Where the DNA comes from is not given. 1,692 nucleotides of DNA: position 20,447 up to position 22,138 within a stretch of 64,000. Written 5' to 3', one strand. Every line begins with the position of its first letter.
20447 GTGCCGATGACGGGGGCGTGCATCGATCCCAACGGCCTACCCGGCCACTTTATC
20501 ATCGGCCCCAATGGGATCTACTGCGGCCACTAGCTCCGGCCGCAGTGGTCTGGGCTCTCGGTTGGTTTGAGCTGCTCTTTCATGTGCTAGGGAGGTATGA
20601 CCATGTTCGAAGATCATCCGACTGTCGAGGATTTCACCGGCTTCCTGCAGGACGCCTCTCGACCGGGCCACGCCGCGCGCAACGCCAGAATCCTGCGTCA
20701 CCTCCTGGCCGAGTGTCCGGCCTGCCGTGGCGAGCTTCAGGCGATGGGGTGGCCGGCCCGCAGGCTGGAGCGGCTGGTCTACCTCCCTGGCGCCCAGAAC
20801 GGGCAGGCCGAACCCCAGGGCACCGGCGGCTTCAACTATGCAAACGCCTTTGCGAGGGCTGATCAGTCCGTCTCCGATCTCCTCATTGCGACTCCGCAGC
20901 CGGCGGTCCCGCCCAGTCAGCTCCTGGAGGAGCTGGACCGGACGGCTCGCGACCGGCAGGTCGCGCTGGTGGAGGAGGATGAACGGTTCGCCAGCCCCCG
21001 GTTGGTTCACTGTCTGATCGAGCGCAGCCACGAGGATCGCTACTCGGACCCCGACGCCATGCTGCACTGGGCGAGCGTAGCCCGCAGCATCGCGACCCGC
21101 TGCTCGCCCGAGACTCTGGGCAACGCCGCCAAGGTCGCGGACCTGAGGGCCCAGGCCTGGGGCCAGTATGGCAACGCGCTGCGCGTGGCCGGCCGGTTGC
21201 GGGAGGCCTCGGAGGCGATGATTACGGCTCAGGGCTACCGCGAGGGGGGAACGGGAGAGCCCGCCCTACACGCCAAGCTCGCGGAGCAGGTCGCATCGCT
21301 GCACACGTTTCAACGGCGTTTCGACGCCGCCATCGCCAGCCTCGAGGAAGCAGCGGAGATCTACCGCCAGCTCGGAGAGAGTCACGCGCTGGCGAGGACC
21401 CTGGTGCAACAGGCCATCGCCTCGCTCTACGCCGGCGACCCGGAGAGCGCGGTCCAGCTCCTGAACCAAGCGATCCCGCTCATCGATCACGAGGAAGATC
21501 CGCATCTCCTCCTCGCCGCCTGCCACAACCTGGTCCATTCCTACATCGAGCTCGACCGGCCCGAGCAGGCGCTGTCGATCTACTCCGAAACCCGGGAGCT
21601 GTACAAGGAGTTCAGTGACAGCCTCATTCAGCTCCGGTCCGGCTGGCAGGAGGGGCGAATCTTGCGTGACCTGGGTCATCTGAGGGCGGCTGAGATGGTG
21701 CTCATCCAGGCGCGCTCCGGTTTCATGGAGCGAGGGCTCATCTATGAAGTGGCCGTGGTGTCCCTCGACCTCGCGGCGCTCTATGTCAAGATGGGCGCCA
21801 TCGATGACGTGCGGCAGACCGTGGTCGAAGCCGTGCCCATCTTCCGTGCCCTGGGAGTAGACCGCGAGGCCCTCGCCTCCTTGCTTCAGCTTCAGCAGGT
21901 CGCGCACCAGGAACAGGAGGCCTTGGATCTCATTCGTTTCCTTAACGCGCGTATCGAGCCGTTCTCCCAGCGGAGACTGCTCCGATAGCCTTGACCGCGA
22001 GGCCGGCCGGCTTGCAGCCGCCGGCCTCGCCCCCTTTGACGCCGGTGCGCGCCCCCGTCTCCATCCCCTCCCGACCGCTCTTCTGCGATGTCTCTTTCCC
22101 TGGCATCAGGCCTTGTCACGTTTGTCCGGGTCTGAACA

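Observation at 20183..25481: Tandem cassettes of a secreted small-protein gene followed by a cytoplasmic ZAS-like zinc-finger/TPR protein (3 TPR paralogs, 2 peptide genes)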

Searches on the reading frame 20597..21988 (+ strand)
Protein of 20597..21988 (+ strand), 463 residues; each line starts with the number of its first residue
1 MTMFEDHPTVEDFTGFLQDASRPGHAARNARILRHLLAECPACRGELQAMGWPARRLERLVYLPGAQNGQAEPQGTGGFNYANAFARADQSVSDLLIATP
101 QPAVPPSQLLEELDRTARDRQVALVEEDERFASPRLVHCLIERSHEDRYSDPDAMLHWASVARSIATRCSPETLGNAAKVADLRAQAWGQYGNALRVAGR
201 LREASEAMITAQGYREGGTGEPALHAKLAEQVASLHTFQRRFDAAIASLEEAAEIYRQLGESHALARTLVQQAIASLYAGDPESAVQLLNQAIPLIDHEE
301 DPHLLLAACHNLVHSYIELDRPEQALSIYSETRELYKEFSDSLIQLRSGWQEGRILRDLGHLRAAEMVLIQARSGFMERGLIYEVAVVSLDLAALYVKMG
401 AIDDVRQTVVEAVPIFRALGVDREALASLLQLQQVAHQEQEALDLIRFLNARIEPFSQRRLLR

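Call 3: search_protein_families(library=pfam, proteins=[window:20597-21988:+], max_evalue=1)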
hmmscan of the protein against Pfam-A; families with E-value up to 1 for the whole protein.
window:20597-21988:+ (463 aa): 21 families
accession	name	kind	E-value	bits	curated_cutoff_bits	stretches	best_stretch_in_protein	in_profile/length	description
PF13424.12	TPR_12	-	1.1e-16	61.2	30.1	2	226-294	3-73/77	Tetratricopeptide repeat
PF13181.12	TPR_8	-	4.2e-08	33.2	25.7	1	232-257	7-32/34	Tetratricopeptide repeat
PF14559.12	TPR_19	-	3.4e-07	30.9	25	1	277-333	2-52/68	Tetratricopeptide repeat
PF14938.12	SNAP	-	7.8e-07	29.3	25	1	228-338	37-147/282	Soluble NSF attachment protein, SNAP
PF13176.12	TPR_7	-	3.5e-05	24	27.9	0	308-329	1-22/36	Tetratricopeptide repeat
PF07719.23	TPR_2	-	0.00026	21.3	27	0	235-257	10-32/34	Tetratricopeptide repeat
PF13374.12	TPR_10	-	0.00034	21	27.5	2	232-259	8-35/42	Tetratricopeptide repeat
PF13428.12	TPR_14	-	0.00049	21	23.5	0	269-307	4-42/44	Tetratricopeptide repeat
PF00515.34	TPR_1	-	0.0036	17.5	27.8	0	235-257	10-32/34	Tetratricopeptide repeat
PF10938.13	YfdX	-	0.013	16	26.6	1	269-296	4-31/149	YfdX protein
PF24885.1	TPR_NPHP3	-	0.021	14.7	100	1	178-279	93-194/239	Nephrocystin-3 TPR domain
PF13174.12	TPR_6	-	0.028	15.5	26.3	0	269-293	3-27/33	Tetratricopeptide repeat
PF12895.13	ANAPC3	-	0.058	14.1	27.2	0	275-331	32-81/82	Anaphase-promoting complex, cyclosome, subunit 3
PF12862.13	ANAPC5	-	0.062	13.8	23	0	234-313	17-85/91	Anaphase-promoting complex subunit 5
PF25058.1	ARM_TT21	-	0.066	13.6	27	1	224-291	55-119/155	Tetratricopeptide repeat protein 21 ARM repeat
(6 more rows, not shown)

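Call 4: search_protein_families(library=ncbifam, proteins=[window:20597-21988:+], max_evalue=1)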
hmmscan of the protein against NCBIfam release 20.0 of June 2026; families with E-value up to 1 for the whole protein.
window:20597-21988:+ (463 aa): 6 families
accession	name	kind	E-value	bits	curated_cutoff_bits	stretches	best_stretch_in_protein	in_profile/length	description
NF053520.1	HK_Porph_FimS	equivalog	4.5e-09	35.1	600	1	183-423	42-281/618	sensor histidine kinase FimS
NF053617.1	SARPRegAfsRStmc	equivalog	1.3e-06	26.6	1430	2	179-298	730-848/986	SARP-family global regulator AfsR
NF041717.1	HaaA_phane_TPR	equivalog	0.00015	20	1125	2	242-428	528-713/882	cyclophane-containing RiPP biosynthesis TPR protein HaaT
TIGR03504.1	FimV_Cterm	subfamily_domain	0.0031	17.5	30.65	0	389-403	2-16/44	FimV/HubP family polar landmark protein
NF051897.1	Btc22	equivalog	0.026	15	100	0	402-443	17-58/96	Btc22 family type III secretion system chaperone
NF047558.1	TPR_END_plus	domain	0.058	13.4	32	0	273-295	6-28/56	TPR end-of-group domain-containing protein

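Call 7: find_homologous_proteins(query=window:20597-21988:+)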
Query window:20597-21988:+ (463 aa): 894 proteins with E <= 0.001 among 8000 candidates; the best 120 are listed.
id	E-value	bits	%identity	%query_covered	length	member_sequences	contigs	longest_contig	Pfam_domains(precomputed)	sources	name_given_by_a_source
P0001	0.0e+0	1008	100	100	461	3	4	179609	PF14559.13,PF13424.13,PF14938.13,PF13181.13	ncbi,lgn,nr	ncbi:MAG: tetratricopeptide repeat protein [Acidobacteria bacterium]|nr:tetratricopeptide repeat pro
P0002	3.5e-268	908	89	100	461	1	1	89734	PF13424.13,PF13176.13,PF14938.13,PF13181.13,PF07719.24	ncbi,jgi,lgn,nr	ncbi:MAG TPA: tetratricopeptide repeat protein [Thermoanaerobaculia bacterium]|jgi:tetratricopeptide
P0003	2.2e-263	892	89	100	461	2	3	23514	PF13424.13,PF14938.13,PF13181.13,PF07719.24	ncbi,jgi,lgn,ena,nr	ncbi:MAG TPA: tetratricopeptide repeat protein [Thermoanaerobaculia bacterium]|nr:tetratricopeptide 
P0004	2.0e-258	875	86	100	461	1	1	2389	PF00515.35,PF13424.13,PF14938.13,PF13181.13,PF07719.24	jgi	jgi:tetratricopeptide (TPR) repeat protein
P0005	2.4e-245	832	83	100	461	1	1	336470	PF13424.13,PF13181.13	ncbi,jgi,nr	ncbi:MAG: hypothetical protein QOF89_1614 [Acidobacteriota bacterium]|jgi:tetratricopeptide (TPR) re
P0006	5.0e-236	802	80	100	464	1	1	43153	PF13424.13,PF14938.13,PF13181.13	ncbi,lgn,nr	ncbi:MAG TPA: tetratricopeptide repeat protein [Thermoanaerobaculia bacterium]|nr:tetratricopeptide 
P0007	3.9e-235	799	79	100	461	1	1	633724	PF13424.13,PF13176.13,PF14938.13,PF13181.13,PF07719.24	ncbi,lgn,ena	-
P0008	4.6e-212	723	74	99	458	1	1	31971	PF13424.13,PF13181.13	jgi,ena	jgi:tetratricopeptide (TPR) repeat protein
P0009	6.5e-212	722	73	99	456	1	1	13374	PF13424.13,PF14938.13,PF13181.13,PF07719.24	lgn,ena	-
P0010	9.9e-212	722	72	99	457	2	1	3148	PF13424.13,PF13181.13,PF07719.24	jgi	jgi:tetratricopeptide (TPR) repeat protein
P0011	4.7e-211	719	72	98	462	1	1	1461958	PF13424.13,PF13181.13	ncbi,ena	-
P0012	1.4e-210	718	71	99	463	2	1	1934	PF13424.13,PF13176.13,PF13181.13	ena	-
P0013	1.6e-209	714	71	99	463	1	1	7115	PF13424.13,PF14938.13,PF13181.13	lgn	-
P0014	1.6e-209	714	71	99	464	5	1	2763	PF13424.13,PF14938.13,PF13181.13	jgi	jgi:tetratricopeptide (TPR) repeat protein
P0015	7.5e-209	712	71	99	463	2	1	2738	PF13424.13,PF13181.13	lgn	-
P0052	5.4e-198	676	68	100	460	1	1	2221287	PF13424.13,PF13176.13,PF14938.13,PF13181.13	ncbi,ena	-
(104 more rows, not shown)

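Call 8: find_encoding_contigs(protein=window:20597-21988:+, flank=10000, max_places=4)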
Protein window:20597-21988:+ (463 aa): 1 contig read that carries it; 1 place shown.
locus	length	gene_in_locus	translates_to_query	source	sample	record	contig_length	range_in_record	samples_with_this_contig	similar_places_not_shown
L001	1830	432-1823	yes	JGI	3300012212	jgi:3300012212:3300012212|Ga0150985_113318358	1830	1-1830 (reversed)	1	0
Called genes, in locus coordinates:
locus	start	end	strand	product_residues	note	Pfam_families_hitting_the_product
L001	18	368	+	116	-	-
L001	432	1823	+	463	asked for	PF14559:TPR_19 (faint), PF13181:TPR_8 (faint), PF14938:SNAP (weak), PF13424:TPR_12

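Call 10: find_related_loci(query=A1, collection=genome_contigs, flank=10000)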
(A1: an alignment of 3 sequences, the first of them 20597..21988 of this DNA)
Query A1 (463 aa) in genome_contigs; peptide patterns used: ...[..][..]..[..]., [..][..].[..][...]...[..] (x = any residue, [..] = any of these).
88 stretches matched a pattern; 26 encode a relative of the query (tblastn E <= 1e-3); 24 distinct loci.
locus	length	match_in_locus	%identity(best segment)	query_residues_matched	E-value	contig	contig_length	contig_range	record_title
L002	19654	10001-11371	89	2-458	0e+0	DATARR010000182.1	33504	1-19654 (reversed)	MAG TPA_asm: Thermoanaerobaculia bacterium isolate SMAG_U5499 k141_384721, whole genome shotgun sequence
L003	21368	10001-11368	83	3-458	0e+0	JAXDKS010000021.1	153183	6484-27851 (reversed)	MAG: Acidobacteriota bacterium isolate BP_60 scaffold_4789099, whole genome shotgun sequence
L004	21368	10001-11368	79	3-458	0e+0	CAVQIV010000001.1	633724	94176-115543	MAG: Thermoanaerobaculaceae bacterium isolate MFD10043.bin.2.76 genome assembly, contig: contig_15202, whole genome shot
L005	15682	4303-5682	80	2-458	0e+0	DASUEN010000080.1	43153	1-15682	MAG TPA_asm: Thermoanaerobaculia bacterium isolate SMAG_U1354 k141_368961, whole genome shotgun sequence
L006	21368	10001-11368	72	3-458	0e+0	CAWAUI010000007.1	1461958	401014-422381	MAG: Thermoanaerobaculaceae bacterium isolate MFD09730.bin.2.32 genome assembly, contig: contig_787, whole genome shotgu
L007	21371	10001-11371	70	3-458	0e+0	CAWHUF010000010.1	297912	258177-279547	MAG: uncultured Acidobacteriota bacterium isolate MFD03066.bin.1.255 genome assembly, contig: contig_35147, whole genome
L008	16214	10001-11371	69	2-459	0e+0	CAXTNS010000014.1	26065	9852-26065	MAG TPA_asm: uncultured Thermoanaerobaculia bacterium isolate public_SRR14722161_metawrap_bin.3 genome assembly, contig:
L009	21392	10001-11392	69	2-463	0e+0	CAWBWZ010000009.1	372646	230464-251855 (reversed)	MAG: uncultured Acidobacteriota bacterium isolate MFD07386.bin.2.49 genome assembly, contig: contig_41782, whole genome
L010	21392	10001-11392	68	2-463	0e+0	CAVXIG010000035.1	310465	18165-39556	MAG: uncultured Acidobacteriota bacterium isolate MFD02581.bin.2.147 genome assembly, contig: contig_4634, whole genome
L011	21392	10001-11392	68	2-463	0e+0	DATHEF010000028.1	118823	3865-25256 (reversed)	MAG TPA_asm: Thermoanaerobaculia bacterium isolate SMAG_U12414 k141_207964, whole genome shotgun sequence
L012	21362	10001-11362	68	3-458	0e+0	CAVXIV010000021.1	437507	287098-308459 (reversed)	MAG: uncultured Acidobacteriota bacterium isolate MFD03066.bin.2.238 genome assembly, contig: contig_79801, whole genome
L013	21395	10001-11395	67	3-463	0e+0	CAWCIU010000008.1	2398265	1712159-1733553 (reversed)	MAG: uncultured Acidobacteriota bacterium isolate MFD04580.bin.1.152 genome assembly, contig: contig_3330, whole genome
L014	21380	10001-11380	63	2-458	0e+0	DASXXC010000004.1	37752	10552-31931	MAG TPA_asm: Thermoanaerobaculia bacterium isolate SMAG_U4788 k141_347961, whole genome shotgun sequence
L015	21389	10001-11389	63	3-463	0e+0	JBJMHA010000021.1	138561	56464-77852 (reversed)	MAG: Thermoanaerobaculia bacterium isolate H1_16_all_fractions_metab_conc_6_69_19 k255_1268900, whole genome shotgun seq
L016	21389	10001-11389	62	3-463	0e+0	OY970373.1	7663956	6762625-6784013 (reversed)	MAG: uncultured Acidobacteriota bacterium isolate MFD09368.bin.c.1 genome assembly, chromosome: 1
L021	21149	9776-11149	70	3-459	0e+0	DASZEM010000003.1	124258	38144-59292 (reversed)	MAG TPA_asm: Thermoanaerobaculia bacterium isolate SMAG_U6494 k141_68831, whole genome shotgun sequence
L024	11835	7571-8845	31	6-450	2e-45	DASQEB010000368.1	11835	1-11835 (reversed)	MAG TPA_asm: Thermoanaerobaculia bacterium isolate SMAG_U11742 k141_667673, whole genome shotgun sequence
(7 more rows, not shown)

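Call 16: find_encoding_contigs(protein=P0001, flank=10000, max_places=2)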
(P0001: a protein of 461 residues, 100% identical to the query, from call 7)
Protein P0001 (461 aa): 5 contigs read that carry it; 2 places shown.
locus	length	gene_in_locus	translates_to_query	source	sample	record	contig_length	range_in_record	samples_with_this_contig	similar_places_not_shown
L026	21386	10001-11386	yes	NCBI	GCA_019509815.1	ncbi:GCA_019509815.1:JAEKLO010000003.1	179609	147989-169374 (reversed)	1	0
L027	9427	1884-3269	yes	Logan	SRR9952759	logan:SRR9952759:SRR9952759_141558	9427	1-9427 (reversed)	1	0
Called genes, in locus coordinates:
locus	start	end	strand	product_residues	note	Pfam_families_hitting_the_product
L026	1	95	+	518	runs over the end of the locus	PF02142:MGS, PF01808:AICARFT_IMPCHas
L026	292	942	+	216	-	PF03548:LolA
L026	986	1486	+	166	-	PF04461:YajQ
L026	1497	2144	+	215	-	PF13620:CarboxypepD_reg (faint)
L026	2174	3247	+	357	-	PF00348:polyprenyl_synt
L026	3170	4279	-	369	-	-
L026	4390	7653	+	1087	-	-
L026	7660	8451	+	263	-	PF12838:Fer4_7, PF13187:Fer4_9 (weak), PF13247:Fer4_11, PF25160:LdpA_Fe-S-bd (weak), PF12837:Fer4_6 (weak), PF13237:Fer4_10 (weak), PF00037:Fer4 (weak), PF12838:Fer4_7 (weak), +4 more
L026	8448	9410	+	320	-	PF14589:NrfD_2, PF03916:NrfD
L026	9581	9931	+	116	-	-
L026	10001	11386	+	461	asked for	PF14559:TPR_19 (faint), PF13181:TPR_8 (faint), PF14938:SNAP (weak), PF13424:TPR_12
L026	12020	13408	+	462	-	PF00515:TPR_1 (faint), PF13176:TPR_7 (faint), PF13181:TPR_8 (faint), PF13424:TPR_12 (weak), PF17874:TPR_MalT (weak)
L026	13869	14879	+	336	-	PF13176:TPR_7 (faint), PF13181:TPR_8 (faint), PF13424:TPR_12 (weak)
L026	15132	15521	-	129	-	PF13560:HTH_31 (weak)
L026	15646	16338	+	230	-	-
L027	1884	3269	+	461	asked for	PF14559:TPR_19 (faint), PF13181:TPR_8 (faint), PF14938:SNAP (weak), PF13424:TPR_12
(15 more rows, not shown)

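Call 17: find_encoding_contigs(protein=P0052, flank=10000, max_places=2)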
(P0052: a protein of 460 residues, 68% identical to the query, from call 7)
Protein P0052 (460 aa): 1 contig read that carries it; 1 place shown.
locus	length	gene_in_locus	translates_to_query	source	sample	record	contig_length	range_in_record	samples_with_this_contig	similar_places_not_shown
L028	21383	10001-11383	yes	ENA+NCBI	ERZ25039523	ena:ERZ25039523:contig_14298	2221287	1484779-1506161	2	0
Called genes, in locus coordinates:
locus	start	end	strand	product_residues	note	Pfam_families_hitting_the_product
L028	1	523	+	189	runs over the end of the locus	PF02803:Thiolase_C, PF22691:Thiolase_C_1 (weak)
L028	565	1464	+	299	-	PF12146:Hydrolase_4, PF00561:Abhydrolase_1, PF12697:Abhydrolase_6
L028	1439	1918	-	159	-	PF12867:DinB_2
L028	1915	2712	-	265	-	PF19458:DUF5995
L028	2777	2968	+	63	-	-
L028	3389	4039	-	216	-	PF03167:UDG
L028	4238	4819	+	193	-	PF04879:Molybdop_Fe4S4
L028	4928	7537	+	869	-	PF00384:Molybdopterin, PF01568:Molydop_binding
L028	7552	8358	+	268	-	PF12838:Fer4_7, PF13187:Fer4_9 (weak), PF13247:Fer4_11, PF25160:LdpA_Fe-S-bd (weak), PF00037:Fer4 (weak), PF12837:Fer4_6 (weak), PF13237:Fer4_10 (weak), PF12838:Fer4_7 (weak), +5 more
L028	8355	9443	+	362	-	PF03916:NrfD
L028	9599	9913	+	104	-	-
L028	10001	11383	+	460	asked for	PF13176:TPR_7 (faint), PF13181:TPR_8 (faint), PF14938:SNAP, PF13424:TPR_12 (weak)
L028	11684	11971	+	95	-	-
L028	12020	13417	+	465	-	PF13424:TPR_12 (faint)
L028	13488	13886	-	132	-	-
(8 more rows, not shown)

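Call 21: search_protein_families(library=pfam, proteins=[L024:6787-7572:+, L024:7565-8899:+, L024:9021-9557:+, L024:9700-9987:+, L024:10133-10663:+, L024:5571-6014:-, L024:6024-6851:-], max_evalue=0.1)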
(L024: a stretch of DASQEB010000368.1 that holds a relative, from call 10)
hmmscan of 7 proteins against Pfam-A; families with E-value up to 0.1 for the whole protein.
L024:6787-7572:+ (261 aa): 4 families
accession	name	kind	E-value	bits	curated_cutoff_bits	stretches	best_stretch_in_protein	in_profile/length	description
PF04542.20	Sigma70_r2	-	1.7e-10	41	24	1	100-159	5-69/71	Sigma-70 region 2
PF08281.18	Sigma70_r4_2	-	0.00011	22.2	25.7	1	191-231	4-44/54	Sigma-70, region 4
PF04545.22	Sigma70_r4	-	0.00014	21.8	24.1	1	194-241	1-48/50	Sigma-70, region 4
PF07638.17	Sigma70_ECF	-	0.076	13.3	21.1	0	159-232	105-170/185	ECF sigma factor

L024:7565-8899:+ (444 aa): 5 families
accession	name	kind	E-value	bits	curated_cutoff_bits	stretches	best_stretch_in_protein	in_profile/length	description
PF13424.12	TPR_12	-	8.4e-13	48.8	30.1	2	284-347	4-69/77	Tetratricopeptide repeat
PF13374.12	TPR_10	-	6.4e-07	29.6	27.5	1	287-314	6-33/42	Tetratricopeptide repeat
PF00515.34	TPR_1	-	0.00057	20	27.8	0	162-188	1-27/34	Tetratricopeptide repeat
PF13176.12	TPR_7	-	0.00062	20.1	27.9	0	285-308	1-24/36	Tetratricopeptide repeat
PF07719.23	TPR_2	-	0.0033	17.9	27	0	285-308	3-26/34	Tetratricopeptide repeat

L024:9021-9557:+ (178 aa): 6 families
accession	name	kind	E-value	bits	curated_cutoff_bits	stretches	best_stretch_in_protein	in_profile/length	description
PF04542.20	Sigma70_r2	-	7.3e-12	45.3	24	1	17-81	1-70/71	Sigma-70 region 2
PF08281.18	Sigma70_r4_2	-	2.5e-08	33.9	25.7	1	111-145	3-37/54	Sigma-70, region 4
PF04545.22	Sigma70_r4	-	4.8e-08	32.8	24.1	1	115-162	1-48/50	Sigma-70, region 4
PF13551.12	HTH_29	-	0.0025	18.3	28.1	0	134-155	11-33/64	Winged helix-turn helix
PF04965.19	GPW_gp25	-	0.064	13.5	27.2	0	9-28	47-66/96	Baseplate wedge protein gp25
PF07638.17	Sigma70_ECF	-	0.082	13.2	21.1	0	102-153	120-170/185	ECF sigma factor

L024:9700-9987:+ (95 aa): 1 family
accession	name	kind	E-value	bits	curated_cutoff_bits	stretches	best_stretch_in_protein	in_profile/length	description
PF18261.6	Rpn9_C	-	0.094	12.8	26.5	0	70-84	19-33/33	Rpn9 C-terminal helix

L024:10133-10663:+ (176 aa): 9 families
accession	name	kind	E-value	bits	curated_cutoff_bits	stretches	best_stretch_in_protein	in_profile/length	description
PF04542.20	Sigma70_r2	-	2.5e-09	37.2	24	1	18-80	3-70/71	Sigma-70 region 2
PF04545.22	Sigma70_r4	-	1.4e-08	34.6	24.1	1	114-161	1-48/50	Sigma-70, region 4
PF08281.18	Sigma70_r4_2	-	1.1e-06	28.6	25.7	1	110-152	3-45/54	Sigma-70, region 4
PF13560.12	HTH_31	-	0.0015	19.3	27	1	127-153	8-34/64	Helix-turn-helix domain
PF07638.17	Sigma70_ECF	-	0.014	15.7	21.1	1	79-152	105-170/185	ECF sigma factor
PF13384.12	HTH_23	-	0.014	15.6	24.6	1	128-153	12-37/50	Homeodomain-like domain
PF12802.13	MarR_2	-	0.026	15.1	27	1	136-159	23-46/61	MarR family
PF01381.28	HTH_3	-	0.033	14.7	23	1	138-153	14-29/55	Helix-turn-helix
PF16509.11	KORA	-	0.039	14.6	26.7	0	138-172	35-69/84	TrfB plasmid transcriptional repressor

L024:5571-6014:- (147 aa): 2 families
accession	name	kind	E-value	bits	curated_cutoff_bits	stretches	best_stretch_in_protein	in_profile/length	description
PF09723.15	Zn_ribbon_8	-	0.009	16.4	34.4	1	6-32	7-34/41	Zinc ribbon domain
PF11781.13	Zn_ribbon_RRN7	-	0.017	15.2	27.1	0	21-32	1-12/32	Zinc-finger of RNA-polymerase I-specific TFIIB, Rrn7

L024:6024-6851:- (275 aa): 0 families

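Call 22: find_homologous_proteins(query=L024:7565-8899:+)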
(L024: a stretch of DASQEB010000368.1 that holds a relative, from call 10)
Query L024:7565-8899:+ (444 aa): 380 proteins with E <= 0.001 among 8000 candidates; the best 120 are listed.
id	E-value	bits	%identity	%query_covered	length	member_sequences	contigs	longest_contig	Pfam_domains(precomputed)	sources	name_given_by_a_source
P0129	5.7e-261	884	94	100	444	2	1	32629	PF13424.13,PF13374.13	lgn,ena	-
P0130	4.1e-257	871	92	100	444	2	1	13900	PF13424.13,PF13374.13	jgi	jgi:tetratricopeptide (TPR) repeat protein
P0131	1.0e-256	870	92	100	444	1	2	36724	PF13424.13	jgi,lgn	jgi:tetratricopeptide (TPR) repeat protein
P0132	2.0e-251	853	91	100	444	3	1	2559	PF13424.13,PF13374.13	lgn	-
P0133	4.9e-232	789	84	100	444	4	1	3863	PF17874.8,PF00515.35,PF13424.13,PF13374.13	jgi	jgi:tetratricopeptide (TPR) repeat protein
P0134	1.4e-218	745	80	100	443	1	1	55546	PF13424.13,PF13374.13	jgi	jgi:tetratricopeptide (TPR) repeat protein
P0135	1.6e-194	665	73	100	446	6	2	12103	PF13424.13,PF13374.13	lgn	-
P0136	9.8e-192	656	72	100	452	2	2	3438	PF13424.13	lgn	-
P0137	3.7e-189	648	72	99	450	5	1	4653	PF13424.13,PF13374.13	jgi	jgi:tetratricopeptide (TPR) repeat protein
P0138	1.3e-188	646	72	99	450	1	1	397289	PF13424.13,PF13374.13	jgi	jgi:tetratricopeptide (TPR) repeat protein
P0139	8.1e-188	643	71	100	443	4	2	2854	PF13424.13,PF13374.13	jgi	-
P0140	1.6e-177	609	67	100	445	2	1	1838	PF13424.13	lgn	-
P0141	3.9e-168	578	65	100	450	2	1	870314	PF13424.13,PF13428.13,PF13374.13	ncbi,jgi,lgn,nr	ncbi:MAG TPA: hypothetical protein VHC97_15510 [Thermoanaerobaculia bacterium]|jgi:tetratricopeptide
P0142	5.1e-164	565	63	100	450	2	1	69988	PF00515.35,PF13424.13,PF13176.13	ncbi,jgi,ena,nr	ncbi:MAG TPA: hypothetical protein VKK31_16850 [Thermoanaerobaculia bacterium]|nr:hypothetical prote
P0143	3.9e-163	562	63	99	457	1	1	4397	PF14559.13,PF00515.35,PF13424.13,PF13176.13,PF13428.13,PF07719.24,PF13374.13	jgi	-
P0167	4.9e-157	542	61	100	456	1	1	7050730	PF13424.13,PF13374.13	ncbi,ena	-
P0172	1.0e-156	541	62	100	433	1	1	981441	PF13424.13,PF28559.1,PF13374.13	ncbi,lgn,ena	-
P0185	4.1e-155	535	60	99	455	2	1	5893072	PF13424.13,PF13428.13,PF13374.13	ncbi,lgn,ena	-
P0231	7.8e-151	521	60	100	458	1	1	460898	PF13424.13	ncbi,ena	-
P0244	7.5e-149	515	58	99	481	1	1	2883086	PF13424.13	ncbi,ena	-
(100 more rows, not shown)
